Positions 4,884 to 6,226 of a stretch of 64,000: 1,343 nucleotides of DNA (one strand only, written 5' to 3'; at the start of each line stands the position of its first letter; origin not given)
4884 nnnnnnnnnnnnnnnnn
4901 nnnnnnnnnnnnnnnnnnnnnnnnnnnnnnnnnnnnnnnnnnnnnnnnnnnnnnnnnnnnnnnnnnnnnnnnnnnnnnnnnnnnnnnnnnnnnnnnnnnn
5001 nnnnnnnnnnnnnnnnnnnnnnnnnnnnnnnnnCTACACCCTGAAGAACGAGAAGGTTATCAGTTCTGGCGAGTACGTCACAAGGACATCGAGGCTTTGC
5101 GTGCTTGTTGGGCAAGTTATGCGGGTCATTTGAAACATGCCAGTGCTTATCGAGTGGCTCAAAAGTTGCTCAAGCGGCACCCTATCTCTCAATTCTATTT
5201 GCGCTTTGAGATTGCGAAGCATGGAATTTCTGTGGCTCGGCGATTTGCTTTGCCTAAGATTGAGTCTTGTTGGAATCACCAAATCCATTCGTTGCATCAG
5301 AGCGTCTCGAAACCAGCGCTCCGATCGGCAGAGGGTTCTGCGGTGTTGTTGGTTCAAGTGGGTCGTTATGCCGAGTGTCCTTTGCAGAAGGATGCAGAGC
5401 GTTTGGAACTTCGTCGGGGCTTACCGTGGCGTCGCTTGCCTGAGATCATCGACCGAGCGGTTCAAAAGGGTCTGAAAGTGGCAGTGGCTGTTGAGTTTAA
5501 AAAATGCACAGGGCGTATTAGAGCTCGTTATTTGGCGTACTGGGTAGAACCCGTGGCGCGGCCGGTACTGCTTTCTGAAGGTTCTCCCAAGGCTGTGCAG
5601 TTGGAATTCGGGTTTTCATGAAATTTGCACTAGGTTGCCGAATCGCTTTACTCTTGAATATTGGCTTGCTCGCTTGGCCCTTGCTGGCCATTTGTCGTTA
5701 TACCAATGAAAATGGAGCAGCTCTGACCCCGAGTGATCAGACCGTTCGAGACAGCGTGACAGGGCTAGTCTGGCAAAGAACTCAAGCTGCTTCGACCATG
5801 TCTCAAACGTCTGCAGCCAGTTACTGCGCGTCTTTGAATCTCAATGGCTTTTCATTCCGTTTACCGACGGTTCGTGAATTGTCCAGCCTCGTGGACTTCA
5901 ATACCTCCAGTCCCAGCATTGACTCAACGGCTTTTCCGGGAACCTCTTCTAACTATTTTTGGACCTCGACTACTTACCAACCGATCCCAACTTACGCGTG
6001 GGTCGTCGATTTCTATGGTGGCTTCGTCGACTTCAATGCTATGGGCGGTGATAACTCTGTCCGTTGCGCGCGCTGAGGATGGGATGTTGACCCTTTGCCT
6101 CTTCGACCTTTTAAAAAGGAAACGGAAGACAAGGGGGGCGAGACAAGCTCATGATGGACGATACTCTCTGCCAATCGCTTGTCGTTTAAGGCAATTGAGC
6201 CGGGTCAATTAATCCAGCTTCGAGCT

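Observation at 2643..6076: DGR-type reverse transcriptase packed between two DUF1566 variable-protein genes, with no Avd and almost no intergenic space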

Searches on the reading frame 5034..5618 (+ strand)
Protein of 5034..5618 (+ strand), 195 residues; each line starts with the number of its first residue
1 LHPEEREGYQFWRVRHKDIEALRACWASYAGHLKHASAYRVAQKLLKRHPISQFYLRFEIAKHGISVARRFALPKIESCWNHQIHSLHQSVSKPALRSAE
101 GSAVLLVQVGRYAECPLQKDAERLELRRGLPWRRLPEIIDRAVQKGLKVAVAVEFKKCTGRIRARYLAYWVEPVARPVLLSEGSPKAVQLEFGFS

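Call 46: search_protein_families(library=pfam, proteins=[window:5034-5618:+], max_evalue=10)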
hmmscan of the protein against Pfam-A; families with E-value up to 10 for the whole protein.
window:5034-5618:+ (195 aa): 3 families
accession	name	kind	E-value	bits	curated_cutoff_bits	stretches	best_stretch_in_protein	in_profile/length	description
PF10698.15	DUF2505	-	0.029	14.9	26.9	1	87-163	13-89/158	Protein of unknown function (DUF2505)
PF06903.17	VirK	-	0.047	14.2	23.7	1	139-160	8-29/98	VirK protein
PF13875.12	DUF4202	-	0.2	11.9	35.1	1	3-48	70-115/183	Domain of unknown function (DUF4202)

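Call 51: search_solved_structures(query=A4, max_evalue=1, show_alignments=1)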
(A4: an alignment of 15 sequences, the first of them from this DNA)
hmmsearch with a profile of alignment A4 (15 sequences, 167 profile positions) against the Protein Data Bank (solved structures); distinct sequences matched with E-value up to 1: 27.
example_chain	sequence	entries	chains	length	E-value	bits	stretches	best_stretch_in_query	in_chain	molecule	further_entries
1ewq_A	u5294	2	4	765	2.6e-13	53.7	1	59-156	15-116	DNA MISMATCH REPAIR PROTEIN MUTS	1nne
1fw6_A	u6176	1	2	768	2.6e-13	53.7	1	59-156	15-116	DNA MISMATCH REPAIR PROTEIN MUTS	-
5akb_A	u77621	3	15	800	3.4e-10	43.5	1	58-155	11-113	DNA MISMATCH REPAIR PROTEIN MUTS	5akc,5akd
7ai6_A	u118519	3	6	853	4e-10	43.3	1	58-155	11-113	DNA mismatch repair protein MutS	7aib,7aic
7oto_B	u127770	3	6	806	7.8e-10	42.4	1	58-155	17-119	DNA mismatch repair protein MutS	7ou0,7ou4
1ng9_A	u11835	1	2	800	8.4e-10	42.3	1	58-155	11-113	DNA mismatch repair protein MutS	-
1e3m_A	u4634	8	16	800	8.5e-10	42.3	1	58-155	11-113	DNA MISMATCH REPAIR PROTEIN MUTS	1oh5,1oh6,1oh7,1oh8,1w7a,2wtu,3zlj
3k0s_A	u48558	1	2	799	8.7e-10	42.2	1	58-155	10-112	DNA mismatch repair protein mutS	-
7ou2_A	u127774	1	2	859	9.1e-10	42.2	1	58-155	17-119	DNA mismatch repair protein MutS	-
7ai5_A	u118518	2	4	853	9.9e-10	42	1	58-155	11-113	DNA mismatch repair protein MutS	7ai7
6i5f_A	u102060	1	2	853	9.9e-10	42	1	58-155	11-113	DNA mismatch repair protein MutS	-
1wbd_A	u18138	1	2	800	2.1e-08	37.7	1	58-155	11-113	DNA MISMATCH REPAIR PROTEIN MUTS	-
1wb9_A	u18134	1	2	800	3.7e-08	36.9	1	58-155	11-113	DNA MISMATCH REPAIR PROTEIN MUTS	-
1wbb_A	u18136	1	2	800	3.9e-08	36.9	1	58-155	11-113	DNA MISMATCH REPAIR PROTEIN MUTS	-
5x9w_A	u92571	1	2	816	3.8e-07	33.6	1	60-143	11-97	DNA mismatch repair protein MutS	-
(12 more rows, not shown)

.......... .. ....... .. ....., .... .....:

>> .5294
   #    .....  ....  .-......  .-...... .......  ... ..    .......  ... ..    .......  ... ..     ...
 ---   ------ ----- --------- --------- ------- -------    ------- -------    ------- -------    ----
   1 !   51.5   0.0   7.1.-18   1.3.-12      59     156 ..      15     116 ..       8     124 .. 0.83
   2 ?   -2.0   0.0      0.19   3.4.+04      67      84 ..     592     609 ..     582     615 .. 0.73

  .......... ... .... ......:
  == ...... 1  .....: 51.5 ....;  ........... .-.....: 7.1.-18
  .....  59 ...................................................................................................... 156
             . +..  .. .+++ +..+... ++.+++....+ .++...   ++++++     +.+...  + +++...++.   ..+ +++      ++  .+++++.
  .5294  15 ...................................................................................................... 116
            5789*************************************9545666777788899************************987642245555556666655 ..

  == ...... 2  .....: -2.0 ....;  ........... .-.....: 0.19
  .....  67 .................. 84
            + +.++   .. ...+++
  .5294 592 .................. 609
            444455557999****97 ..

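Call 52: search_protein_families(library=pfam, alignment_id=A4, max_evalue=0.01)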
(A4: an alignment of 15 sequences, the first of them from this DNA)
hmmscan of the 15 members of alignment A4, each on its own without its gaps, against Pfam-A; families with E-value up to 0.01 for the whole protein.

A. member 1, seq(179 aa): 0 families

B. families by the number of members that match (of 15 scanned): 1 family
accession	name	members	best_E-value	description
PF01624.25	MutS_I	9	9e-14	MutS domain I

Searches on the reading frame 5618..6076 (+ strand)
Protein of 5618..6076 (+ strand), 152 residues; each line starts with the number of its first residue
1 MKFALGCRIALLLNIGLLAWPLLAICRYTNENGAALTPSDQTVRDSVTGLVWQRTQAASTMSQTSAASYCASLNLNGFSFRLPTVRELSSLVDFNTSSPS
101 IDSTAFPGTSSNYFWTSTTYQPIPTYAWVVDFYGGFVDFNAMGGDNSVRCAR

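Call 11: search_protein_families(library=pfam, proteins=[window:5618-6076:+], max_evalue=0.01)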
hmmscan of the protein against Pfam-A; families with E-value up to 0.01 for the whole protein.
window:5618-6076:+ (152 aa): 1 family
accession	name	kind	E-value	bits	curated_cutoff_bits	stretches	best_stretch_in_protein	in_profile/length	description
PF07603.17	Lcl_C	-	9.2e-30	103.8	34.9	1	41-152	1-117/117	Lcl C-terminal domain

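Call 12: search_protein_families(library=ncbifam, proteins=[window:5618-6076:+], max_evalue=0.01)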
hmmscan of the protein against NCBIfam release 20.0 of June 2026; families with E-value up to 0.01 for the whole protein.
window:5618-6076:+ (152 aa): 1 family
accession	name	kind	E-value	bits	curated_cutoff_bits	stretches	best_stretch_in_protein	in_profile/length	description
NF047850.1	Lsa25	exception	5.2e-05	23.2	260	1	62-120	114-170/207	surface adhesin Lsa25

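Call 14: search_solved_structures(query=window:5618-6076:+, max_evalue=0.1, show_alignments=2)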
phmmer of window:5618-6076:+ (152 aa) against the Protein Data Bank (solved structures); distinct sequences matched with E-value up to 0.1: 0.

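Call 33: list_cluster_members(proteins=[window:5618-6076:+, window:2649-4046:+, window:52139-54502:+, window:54905-57445:+])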
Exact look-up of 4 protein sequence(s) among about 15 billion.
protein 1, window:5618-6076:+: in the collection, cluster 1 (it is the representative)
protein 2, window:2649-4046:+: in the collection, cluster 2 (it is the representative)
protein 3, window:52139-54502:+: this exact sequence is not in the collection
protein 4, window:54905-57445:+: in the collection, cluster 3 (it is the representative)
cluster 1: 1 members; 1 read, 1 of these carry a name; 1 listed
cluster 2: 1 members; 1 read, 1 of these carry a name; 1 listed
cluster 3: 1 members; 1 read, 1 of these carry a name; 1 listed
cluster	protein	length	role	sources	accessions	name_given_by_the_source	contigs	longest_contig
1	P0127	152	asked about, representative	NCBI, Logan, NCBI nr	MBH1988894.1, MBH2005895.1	MAG: DUF1566 domain-containing protein [Myxococcaceae bacterium] | DUF1566 domain-containing protein [Myxococcaceae bacterium]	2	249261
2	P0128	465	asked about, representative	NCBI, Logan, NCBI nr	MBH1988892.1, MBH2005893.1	MAG: DUF1566 domain-containing protein [Myxococcaceae bacterium] | DUF1566 domain-containing protein [Myxococcaceae bacterium]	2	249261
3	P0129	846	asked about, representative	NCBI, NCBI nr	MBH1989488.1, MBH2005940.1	MAG: DUF1566 domain-containing protein [Myxococcaceae bacterium] | DUF1566 domain-containing protein [Myxococcaceae bacterium]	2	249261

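Call 35: find_homologous_proteins(query=window:5618-6076:+, max_evalue=0.00001)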
Query window:5618-6076:+ (152 aa): 9 proteins with E <= 0.00001 among 38 candidates.
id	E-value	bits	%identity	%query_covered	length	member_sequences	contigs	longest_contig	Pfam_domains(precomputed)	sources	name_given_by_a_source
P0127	1.2e-96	339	100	100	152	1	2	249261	PF07603.18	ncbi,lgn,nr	ncbi:MAG: DUF1566 domain-containing protein [Myxococcaceae bacterium]|nr:DUF1566 domain-containing p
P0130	8.5e-58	212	72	89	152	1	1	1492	PF07603.18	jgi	jgi:hypothetical protein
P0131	1.1e-45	173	57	100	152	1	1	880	PF07603.18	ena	-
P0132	3.0e-26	110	44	93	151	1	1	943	PF07603.18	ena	-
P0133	1.2e-20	92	44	86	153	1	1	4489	PF07603.18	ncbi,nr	ncbi:MAG: DUF1566 domain-containing protein [Deltaproteobacteria bacterium]|nr:DUF1566 domain-contai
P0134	4.4e-16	77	38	85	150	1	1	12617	PF07603.18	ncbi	-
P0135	5.0e-16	77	45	73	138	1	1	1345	PF07603.18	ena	-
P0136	2.0e-15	75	39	83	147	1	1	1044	PF07603.18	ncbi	-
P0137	1.7e-11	62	42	74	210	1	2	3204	PF26707.1,PF07603.18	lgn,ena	-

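Call 37: find_encoding_contigs(protein=P0130, flank=10000, max_places=3)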
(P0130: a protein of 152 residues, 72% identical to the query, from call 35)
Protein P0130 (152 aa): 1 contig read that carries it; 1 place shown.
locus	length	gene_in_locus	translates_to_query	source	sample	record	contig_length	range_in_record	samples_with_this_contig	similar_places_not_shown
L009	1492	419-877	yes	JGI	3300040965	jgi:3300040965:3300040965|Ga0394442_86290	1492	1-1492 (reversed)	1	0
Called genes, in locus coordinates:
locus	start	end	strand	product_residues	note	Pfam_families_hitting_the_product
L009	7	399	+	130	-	-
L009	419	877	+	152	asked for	PF07603:Lcl_C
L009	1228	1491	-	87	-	?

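Call 59: predict_structure(alignment_id=A2)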
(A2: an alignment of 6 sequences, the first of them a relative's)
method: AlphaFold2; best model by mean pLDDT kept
length: 152 residues; sequences in the alignment: 6
mean_pLDDT: 54.9   pTM: 0.51
mean pLDDT of the five models: 54.9, 54.8, 54.5, 46.6, 42.5
residues with pLDDT >= 90: 0; 70-90: 40; 50-70: 41; < 50: 71
segments of 3 or more residues with pLDDT < 50: 1-8, 16-40, 57-59, 116-148
pLDDT, mean of each block of 10 residues (from residue 1): 47 48 38 46 77 58 67 73 73 63 71 48 32 34 44 78
secondary structure, 60 per line:
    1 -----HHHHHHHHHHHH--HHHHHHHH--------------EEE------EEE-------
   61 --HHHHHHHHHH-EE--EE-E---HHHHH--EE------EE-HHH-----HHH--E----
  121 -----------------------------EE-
elements in order: H6-17 H20-27 E42-44 E51-53 H63-72 H85-89

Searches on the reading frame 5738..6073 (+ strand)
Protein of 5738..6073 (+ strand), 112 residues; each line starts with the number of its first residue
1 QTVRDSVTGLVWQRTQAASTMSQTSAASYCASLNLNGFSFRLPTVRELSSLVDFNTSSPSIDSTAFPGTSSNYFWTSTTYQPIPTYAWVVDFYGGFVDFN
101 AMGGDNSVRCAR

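Call 63: search_solved_structures(query=A5, max_evalue=10, show_alignments=1)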
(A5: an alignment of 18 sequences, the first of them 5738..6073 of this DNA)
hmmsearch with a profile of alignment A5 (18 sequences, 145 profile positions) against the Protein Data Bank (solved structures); distinct sequences matched with E-value up to 10: 1.
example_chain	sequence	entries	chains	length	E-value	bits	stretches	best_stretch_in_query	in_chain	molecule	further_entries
8q4e_A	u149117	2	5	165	0.027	17.1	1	66-145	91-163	HbP1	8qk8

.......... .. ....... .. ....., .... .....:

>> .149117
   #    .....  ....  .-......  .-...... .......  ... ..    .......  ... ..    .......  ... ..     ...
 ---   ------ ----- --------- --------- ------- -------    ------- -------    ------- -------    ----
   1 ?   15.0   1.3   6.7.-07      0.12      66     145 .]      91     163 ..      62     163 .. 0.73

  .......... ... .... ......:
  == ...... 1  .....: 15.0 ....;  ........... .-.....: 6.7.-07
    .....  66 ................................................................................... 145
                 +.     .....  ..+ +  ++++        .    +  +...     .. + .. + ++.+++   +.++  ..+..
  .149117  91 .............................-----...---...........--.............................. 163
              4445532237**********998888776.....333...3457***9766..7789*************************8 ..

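Call 66: predict_structure(alignment_id=A5)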
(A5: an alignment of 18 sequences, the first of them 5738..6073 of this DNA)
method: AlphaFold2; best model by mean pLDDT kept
length: 112 residues; sequences in the alignment: 18
mean_pLDDT: 91.8   pTM: 0.84
mean pLDDT of the five models: 91.8, 89.1, 88.9, 86.2, 82.0
residues with pLDDT >= 90: 74; 70-90: 38; 50-70: 0; < 50: 0
segments of 3 or more residues with pLDDT < 50: none
pLDDT, mean of each block of 10 residues (from residue 1): 89 89 97 89 96 87 86 93 96 92 96 94
secondary structure, 60 per line:
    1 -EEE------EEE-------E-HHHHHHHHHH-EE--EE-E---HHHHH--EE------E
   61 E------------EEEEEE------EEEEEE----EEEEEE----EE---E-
elements in order: E2-4 E11-13 H23-32 H45-49 E74-79 E86-91 E96-101

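Call 69: fold_search(model_id=the predicted structure, library=pdb)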
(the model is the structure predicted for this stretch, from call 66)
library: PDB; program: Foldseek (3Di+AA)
matches with E <= 10: 252; with E <= 0.001: 1
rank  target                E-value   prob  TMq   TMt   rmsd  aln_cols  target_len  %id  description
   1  8q4e_A                8.5e-04  1.00  0.69  0.60   2.7       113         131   18  Structure of Legionella pneumophila Lcl C-terminal domain (released 2023-12-27)
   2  8oks_B                7.9e-03  1.00  0.63  0.64   3.5       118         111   14  Crystal structure of Bdellovibrio bacteriovorus Bd2740 C-terminal domain (released 2023-10-25)
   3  8oks_A                1.0e-02  1.00  0.62  0.64   3.0       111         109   15  Crystal structure of Bdellovibrio bacteriovorus Bd2740 C-terminal domain (released 2023-10-25)
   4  1v4l_A                1.5e-02  1.00  0.55  0.47   4.9       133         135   10  Crystal structure of a platelet agglutination factor isolated from the venom of Taiwan habu (Trimeresurus mucrosquamat (released 2003-12-02)
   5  2vrp_B                2.3e-02  0.99  0.56  0.52   6.1       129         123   13  Structure of rhodocytin (released 2008-07-08)
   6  1oz7_B                2.9e-02  1.00  0.65  0.60   5.1       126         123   13  Crystal structure of Echicetin from the venom of Indian saw-scaled viper (Echis carinatus) at 2.4 resolution (released 2003-12-30)
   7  1c3a_B                2.9e-02  1.00  0.58  0.53   6.5       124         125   12  CRYSTAL STRUCTURE OF FLAVOCETIN-A FROM THE HABU SNAKE VENOM, A NOVEL CYCLIC TETRAMER OF C-TYPE LECTIN-LIKE HETERODIMER (released 2000-03-06)
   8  1c3a_A                2.9e-02  1.00  0.56  0.48   4.7       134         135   12  CRYSTAL STRUCTURE OF FLAVOCETIN-A FROM THE HABU SNAKE VENOM, A NOVEL CYCLIC TETRAMER OF C-TYPE LECTIN-LIKE HETERODIMER (released 2000-03-06)
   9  7qaj_B                3.0e-02  0.99  0.53  0.48   7.4       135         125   10  ZK002 with Anti-angiogenic and Anti-inflamamtory Properties (released 2023-06-14)
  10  3bdw_C                3.4e-02  0.99  0.56  0.52   5.7       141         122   11  Human CD94/NKG2A (released 2008-01-01)
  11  1byf_A                3.4e-02  0.90  0.42  0.39  11.8       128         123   13  STRUCTURE OF TC14; A C-TYPE LECTIN FROM THE TUNICATE POLYANDROCARPA MISAKIENSIS (released 1999-07-23)
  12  1wt9_A                4.3e-02  0.99  0.57  0.51   5.2       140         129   13  crystal structure of Aa-X-bp-I, a snake venom protein with the activity of binding to coagulation factor X from Agkist (released 2006-03-07)
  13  3bdw_A                4.3e-02  0.99  0.56  0.52   5.6       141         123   11  Human CD94/NKG2A (released 2008-01-01)
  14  4qkg                  4.6e-02  1.00  0.58  0.59   3.6       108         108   12  Monomeric form of human LLT1, a ligand for NKR-P1 (released 2015-03-11)
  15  1umr_C                5.1e-02  0.99  0.57  0.51   6.1       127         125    9  Crystal structure of the platelet activator convulxin, a disulfide linked a4b4 cyclic tetramer from the venom of Crota (released 2003-11-21)
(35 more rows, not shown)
